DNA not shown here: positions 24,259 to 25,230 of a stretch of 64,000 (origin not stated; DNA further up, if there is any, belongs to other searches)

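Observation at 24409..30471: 2020-aa SpvB / FG-GAP / RHS fusion toxin with an unassigned glycine-zipper C-terminal domain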

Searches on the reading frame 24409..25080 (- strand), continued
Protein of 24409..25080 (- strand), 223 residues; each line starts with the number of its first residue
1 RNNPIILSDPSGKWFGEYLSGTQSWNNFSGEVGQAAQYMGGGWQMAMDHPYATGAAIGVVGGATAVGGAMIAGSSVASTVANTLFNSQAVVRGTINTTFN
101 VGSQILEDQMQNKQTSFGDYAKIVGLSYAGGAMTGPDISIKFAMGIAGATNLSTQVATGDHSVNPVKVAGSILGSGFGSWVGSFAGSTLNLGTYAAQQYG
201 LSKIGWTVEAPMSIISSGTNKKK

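Call 71: search_protein_families(library=pfam, alignment_id=A5, max_evalue=1)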
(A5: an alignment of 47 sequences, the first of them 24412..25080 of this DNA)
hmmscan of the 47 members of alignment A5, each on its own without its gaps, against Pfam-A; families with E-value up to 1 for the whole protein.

A. member 1, window:24412-25080:- (223 aa): 0 families

B. families by the number of members that match (of 47 scanned): 29 families (the first 25 are shown)
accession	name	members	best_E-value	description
PF03527.20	RHS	6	0.00017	RHS protein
PF25023.1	TEN_YD-shell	5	1.8e-09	Teneurin YD-shell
PF14076.12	DUF4258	4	1.5e-05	Domain of unknown function (DUF4258)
PF05593.20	RHS_repeat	3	5.5e-05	RHS Repeat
PF06506.16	PrpR_N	2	0.011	Propionate catabolism activator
PF05277.18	DUF726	2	0.072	Protein of unknown function (DUF726)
PF15649.12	Tox-REase-7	1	2.3e-16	Restriction endonuclease fold toxin 7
PF10145.14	PhageMin_Tail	1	0.0021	Phage-related minor tail protein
PF10411.14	DsbC_N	1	0.0082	Disulfide bond isomerase protein N-terminal domain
PF03609.19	EII-Sor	1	0.02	PTS system sorbose-specific iic component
PF03577.20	Peptidase_C69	1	0.02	Peptidase family C69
PF08840.17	BAAT_C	1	0.023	BAAT / Acyl-CoA thioester hydrolase C terminal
PF04731.17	Caudal_act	1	0.031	Caudal like protein activation region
PF18548.6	MetOD2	1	0.062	Metanogen output domain 2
PF15984.10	Collagen_mid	1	0.084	Bacterial collagen, middle region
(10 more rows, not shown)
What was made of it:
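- Some are nucleases: Tox-REase-7 at E 2e-16, and DUF4258 in four members (call 71).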

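Call 83: fold_search(model_id=the predicted structure, library=pdb)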
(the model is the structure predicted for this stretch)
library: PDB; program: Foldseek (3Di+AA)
matches with E <= 10: 190; with E <= 0.001: 0
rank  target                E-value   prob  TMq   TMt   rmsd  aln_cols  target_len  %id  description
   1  7uw9_c                9.0e-01  0.11  0.17  0.18  17.0       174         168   11  Citrus V-ATPase State 1, H in contact with subunit a (released 2022-07-06)
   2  8xma_A                1.1e+00  0.11  0.18  0.15  13.1       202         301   12  Cryo-EM structure of human ZnT1 WT, in the presence of zinc, determined in an outward-facing conformation (released 2024-10-30)
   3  8zyv_F                1.3e+00  0.08  0.17  0.16  24.9       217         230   13  Bacterial flagellar sodium-driven stator PomA5PomB2 with 100 mM NaCl (released 2025-01-01)
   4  1u77                  1.5e+00  0.25  0.27  0.17  11.4       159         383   12  Crystal Structure of Ammonia Channel AmtB from E. Coli (released 2004-09-21)
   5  8xma_B                1.8e+00  0.11  0.22  0.18  12.0       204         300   12  Cryo-EM structure of human ZnT1 WT, in the presence of zinc, determined in an outward-facing conformation (released 2024-10-30)
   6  2npd                  2.0e+00  0.25  0.27  0.17  12.1       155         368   14  An unusual twin-His arrangement in the pore of ammonia channels is essential for substrate conductance (released 2006-11-14)
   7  4u9l_B                2.1e+00  0.13  0.24  0.27  17.3       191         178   12  Structure of a membrane protein (released 2014-12-03)
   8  2nuu_D                2.3e+00  0.30  0.28  0.16  11.8       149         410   15  Regulating the Escherichia coli ammonia channel: the crystal structure of the AmtB-GlnK complex (released 2006-11-21)
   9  4bem_J                2.5e+00  0.15  0.24  0.27  13.9       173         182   13  Crystal structure of the F-type ATP synthase c-ring from Acetobacterium woodii. (released 2014-03-26)
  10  7u8o_g                2.5e+00  0.06  0.16  0.21  15.8       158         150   13  Structure of porcine V-ATPase with mEAK7 and SidK, Rotary state 2 (released 2022-07-06)
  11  9gbt_A                2.6e+00  0.07  0.17  0.17  15.4       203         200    7  De novo designed retro-aldolase 13 (RAD13) (released 2025-08-13)
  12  6egc                  2.7e+00  0.07  0.19  0.23  16.1       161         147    7  Single-chain version of 2L4HC2_23 (PDB 5J0K) (released 2019-05-29)
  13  6o7u_j                2.7e+00  0.07  0.17  0.20  15.9       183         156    6  Saccharomyces cerevisiae V-ATPase Stv1-VO (released 2019-04-03)
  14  8brd_D                2.9e+00  0.05  0.16  0.15  26.3       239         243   11  Mechanisms of ion selectivity and rotor coupling in the bacterial flagellar sodium-driven stator unit (released 2023-06-14)
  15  2npk                  3.0e+00  0.11  0.26  0.16  15.8       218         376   16  An unusual twin-His arrangement in the pore of ammonia channels is essential for substrate conductance (released 2006-11-14)
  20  6xbw_c                3.1e+00  0.07  0.18  0.23  18.0       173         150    9  Cryo-EM structure of V-ATPase from bovine brain, state 1 (released 2020-08-19)
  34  6xbw_o                4.1e+00  0.06  0.18  0.23  16.5       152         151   12  Cryo-EM structure of V-ATPase from bovine brain, state 1 (released 2020-08-19)
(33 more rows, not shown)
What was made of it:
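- The fold search found nothing significant (best E 0.9; call 83).
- Tried and rejected: The top hits are assorted membrane helical proteins and are treated as meaningless (call 83).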

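Call 85: search_protein_families(library=padloc, proteins=[window:24409-25038:-], max_evalue=0.001)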
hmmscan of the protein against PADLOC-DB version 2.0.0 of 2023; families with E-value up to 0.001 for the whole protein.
window:24409-25038:- (209 aa): 0 families
